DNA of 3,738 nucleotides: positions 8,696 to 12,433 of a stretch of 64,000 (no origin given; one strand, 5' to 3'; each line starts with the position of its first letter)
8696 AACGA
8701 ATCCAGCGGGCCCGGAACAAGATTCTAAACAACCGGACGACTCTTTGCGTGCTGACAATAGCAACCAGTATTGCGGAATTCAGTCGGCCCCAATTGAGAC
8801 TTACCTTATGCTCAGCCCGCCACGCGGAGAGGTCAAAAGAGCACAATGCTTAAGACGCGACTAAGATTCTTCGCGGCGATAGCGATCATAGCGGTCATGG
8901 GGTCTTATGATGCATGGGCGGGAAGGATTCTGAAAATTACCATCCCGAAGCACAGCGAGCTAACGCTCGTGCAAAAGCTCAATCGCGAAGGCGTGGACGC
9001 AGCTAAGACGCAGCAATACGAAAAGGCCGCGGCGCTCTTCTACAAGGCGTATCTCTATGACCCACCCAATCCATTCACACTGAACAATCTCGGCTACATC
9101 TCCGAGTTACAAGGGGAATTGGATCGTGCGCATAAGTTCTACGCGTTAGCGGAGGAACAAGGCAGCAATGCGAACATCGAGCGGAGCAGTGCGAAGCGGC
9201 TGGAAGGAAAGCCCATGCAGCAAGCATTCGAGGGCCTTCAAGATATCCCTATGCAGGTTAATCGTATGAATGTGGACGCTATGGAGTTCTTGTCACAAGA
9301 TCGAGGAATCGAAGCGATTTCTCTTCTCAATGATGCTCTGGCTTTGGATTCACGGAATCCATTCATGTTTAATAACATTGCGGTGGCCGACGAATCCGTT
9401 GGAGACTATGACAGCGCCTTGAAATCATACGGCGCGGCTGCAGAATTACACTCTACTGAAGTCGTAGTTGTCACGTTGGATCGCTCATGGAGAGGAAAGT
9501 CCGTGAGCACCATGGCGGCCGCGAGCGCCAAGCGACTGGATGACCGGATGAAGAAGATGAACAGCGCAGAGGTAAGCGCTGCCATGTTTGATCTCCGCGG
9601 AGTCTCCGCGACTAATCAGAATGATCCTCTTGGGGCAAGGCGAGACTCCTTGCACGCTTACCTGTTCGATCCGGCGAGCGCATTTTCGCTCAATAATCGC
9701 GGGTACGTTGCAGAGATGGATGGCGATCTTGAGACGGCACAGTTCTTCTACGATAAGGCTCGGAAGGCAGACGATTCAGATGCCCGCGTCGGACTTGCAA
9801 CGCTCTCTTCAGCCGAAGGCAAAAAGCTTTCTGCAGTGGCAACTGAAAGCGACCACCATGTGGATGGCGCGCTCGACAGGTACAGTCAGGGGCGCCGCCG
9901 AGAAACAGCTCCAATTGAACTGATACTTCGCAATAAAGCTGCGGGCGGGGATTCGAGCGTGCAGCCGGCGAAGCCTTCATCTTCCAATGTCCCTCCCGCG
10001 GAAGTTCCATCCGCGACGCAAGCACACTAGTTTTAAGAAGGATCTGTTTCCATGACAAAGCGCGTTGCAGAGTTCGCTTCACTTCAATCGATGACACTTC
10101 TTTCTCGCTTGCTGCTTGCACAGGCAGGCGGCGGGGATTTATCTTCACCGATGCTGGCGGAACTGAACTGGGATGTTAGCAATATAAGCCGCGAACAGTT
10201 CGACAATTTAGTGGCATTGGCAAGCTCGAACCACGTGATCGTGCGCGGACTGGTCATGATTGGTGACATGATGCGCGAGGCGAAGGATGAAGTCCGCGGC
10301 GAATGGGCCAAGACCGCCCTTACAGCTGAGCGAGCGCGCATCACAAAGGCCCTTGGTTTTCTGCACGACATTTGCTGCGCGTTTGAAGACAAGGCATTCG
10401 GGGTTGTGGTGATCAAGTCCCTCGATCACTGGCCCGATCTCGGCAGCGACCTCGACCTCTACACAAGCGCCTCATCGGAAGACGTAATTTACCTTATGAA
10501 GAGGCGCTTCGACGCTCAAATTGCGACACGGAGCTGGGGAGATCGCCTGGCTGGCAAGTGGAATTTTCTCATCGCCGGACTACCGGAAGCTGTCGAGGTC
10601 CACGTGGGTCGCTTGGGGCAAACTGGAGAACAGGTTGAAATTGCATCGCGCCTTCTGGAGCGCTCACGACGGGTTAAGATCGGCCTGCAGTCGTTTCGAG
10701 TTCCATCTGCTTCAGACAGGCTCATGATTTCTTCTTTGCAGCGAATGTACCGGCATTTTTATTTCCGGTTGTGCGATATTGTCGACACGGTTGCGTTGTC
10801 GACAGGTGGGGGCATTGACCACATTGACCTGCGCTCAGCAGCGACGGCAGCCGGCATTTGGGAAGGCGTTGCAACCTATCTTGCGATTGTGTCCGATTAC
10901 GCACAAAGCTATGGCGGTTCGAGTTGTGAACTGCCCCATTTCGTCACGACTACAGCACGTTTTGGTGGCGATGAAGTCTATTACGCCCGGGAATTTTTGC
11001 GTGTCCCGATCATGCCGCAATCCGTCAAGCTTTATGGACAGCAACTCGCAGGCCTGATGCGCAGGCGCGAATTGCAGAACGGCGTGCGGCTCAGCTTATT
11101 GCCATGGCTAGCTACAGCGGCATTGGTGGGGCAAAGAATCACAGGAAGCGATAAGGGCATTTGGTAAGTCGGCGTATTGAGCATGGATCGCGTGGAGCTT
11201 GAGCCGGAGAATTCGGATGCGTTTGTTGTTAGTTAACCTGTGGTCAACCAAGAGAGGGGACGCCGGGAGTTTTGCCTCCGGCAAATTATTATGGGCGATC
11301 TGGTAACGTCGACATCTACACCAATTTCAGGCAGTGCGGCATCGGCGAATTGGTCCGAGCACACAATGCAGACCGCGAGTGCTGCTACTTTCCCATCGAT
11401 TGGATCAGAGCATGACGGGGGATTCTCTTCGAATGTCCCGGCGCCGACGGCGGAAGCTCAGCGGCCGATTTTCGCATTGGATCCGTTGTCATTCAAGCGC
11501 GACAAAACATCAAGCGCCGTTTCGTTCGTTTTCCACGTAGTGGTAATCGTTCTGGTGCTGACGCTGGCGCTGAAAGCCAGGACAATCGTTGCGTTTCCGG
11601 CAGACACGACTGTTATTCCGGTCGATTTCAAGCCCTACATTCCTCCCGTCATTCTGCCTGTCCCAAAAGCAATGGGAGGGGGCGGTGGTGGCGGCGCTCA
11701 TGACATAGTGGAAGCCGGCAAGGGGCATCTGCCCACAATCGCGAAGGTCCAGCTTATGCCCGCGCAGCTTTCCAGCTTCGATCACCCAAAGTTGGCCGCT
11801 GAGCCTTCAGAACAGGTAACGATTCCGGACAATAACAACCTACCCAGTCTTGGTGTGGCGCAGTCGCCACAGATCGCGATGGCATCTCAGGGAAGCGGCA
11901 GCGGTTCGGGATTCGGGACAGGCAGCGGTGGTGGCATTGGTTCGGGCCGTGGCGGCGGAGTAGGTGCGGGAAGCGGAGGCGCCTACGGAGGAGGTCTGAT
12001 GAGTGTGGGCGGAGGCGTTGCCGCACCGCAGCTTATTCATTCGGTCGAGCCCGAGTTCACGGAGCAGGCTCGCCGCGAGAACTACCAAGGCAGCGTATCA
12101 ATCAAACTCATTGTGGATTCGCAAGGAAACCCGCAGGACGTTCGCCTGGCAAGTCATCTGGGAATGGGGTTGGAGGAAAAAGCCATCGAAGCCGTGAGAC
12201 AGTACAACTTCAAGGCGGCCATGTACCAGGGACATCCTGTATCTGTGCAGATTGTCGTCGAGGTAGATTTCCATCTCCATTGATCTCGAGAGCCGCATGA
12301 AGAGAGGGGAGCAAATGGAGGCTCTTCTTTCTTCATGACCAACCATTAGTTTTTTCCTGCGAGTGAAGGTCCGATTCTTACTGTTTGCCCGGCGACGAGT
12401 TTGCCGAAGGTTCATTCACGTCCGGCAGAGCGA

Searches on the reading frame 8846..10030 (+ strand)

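Call 65: search_protein_families(library=pfam, proteins=[window:8846-10030:+], max_evalue=0.1)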
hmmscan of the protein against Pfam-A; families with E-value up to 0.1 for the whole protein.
window:8846-10030:+ (394 aa): 9 families
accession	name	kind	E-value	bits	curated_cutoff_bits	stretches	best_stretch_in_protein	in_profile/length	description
PF07719.23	TPR_2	-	1.3e-13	50.4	27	1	279-310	1-32/34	Tetratricopeptide repeat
PF13431.12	TPR_17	-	8.6e-10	38.6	24.4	2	65-96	2-33/34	Tetratricopeptide repeat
PF00515.34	TPR_1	-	1.2e-08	34.9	27.8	0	280-308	2-30/34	Tetratricopeptide repeat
PF13424.12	TPR_12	-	2e-06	28.3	30.1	0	276-308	42-74/77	Tetratricopeptide repeat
PF14559.12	TPR_19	-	1.2e-05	25.9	25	1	56-108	5-57/68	Tetratricopeptide repeat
PF13414.12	TPR_11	-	4e-05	23.7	26.8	0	55-90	7-42/42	TPR repeat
PF13428.12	TPR_14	-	0.0022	18.9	23.5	0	285-315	7-37/44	Tetratricopeptide repeat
PF13181.12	TPR_8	-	0.005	17.4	25.7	0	176-201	5-30/34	Tetratricopeptide repeat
PF13432.12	TPR_16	-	0.0075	17.1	32.7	0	48-108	3-63/65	Tetratricopeptide repeat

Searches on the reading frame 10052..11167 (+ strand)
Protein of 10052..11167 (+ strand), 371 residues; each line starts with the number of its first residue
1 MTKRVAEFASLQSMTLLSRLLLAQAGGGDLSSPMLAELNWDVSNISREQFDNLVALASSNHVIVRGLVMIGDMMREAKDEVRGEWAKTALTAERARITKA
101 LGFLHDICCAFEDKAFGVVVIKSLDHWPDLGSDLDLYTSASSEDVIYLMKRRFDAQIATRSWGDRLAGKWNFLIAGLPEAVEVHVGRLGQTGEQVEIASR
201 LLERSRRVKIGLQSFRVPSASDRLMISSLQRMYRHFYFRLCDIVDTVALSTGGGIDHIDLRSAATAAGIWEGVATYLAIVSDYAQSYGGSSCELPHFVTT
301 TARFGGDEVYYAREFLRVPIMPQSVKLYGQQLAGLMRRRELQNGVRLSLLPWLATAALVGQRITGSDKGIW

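Call 65: search_protein_families(library=pfam, proteins=[window:10052-11167:+], max_evalue=0.1)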
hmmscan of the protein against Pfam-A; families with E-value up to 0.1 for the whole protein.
window:10052-11167:+ (371 aa): 1 family
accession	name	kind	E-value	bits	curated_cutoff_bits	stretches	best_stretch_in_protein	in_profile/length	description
PF14907.12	NTP_transf_5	-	3e-05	24.2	31.2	1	181-280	139-244/249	Uncharacterised nucleotidyltransferase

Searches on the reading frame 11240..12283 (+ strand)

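Call 65: search_protein_families(library=pfam, proteins=[window:11240-12283:+], max_evalue=0.1)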
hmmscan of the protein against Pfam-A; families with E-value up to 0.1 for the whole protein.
window:11240-12283:+ (347 aa): 1 family
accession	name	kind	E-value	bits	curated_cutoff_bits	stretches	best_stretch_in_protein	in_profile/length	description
PF03544.19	TonB_C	-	1.5e-16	61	24.6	1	270-346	2-79/79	Gram-negative bacterial TonB protein C-terminal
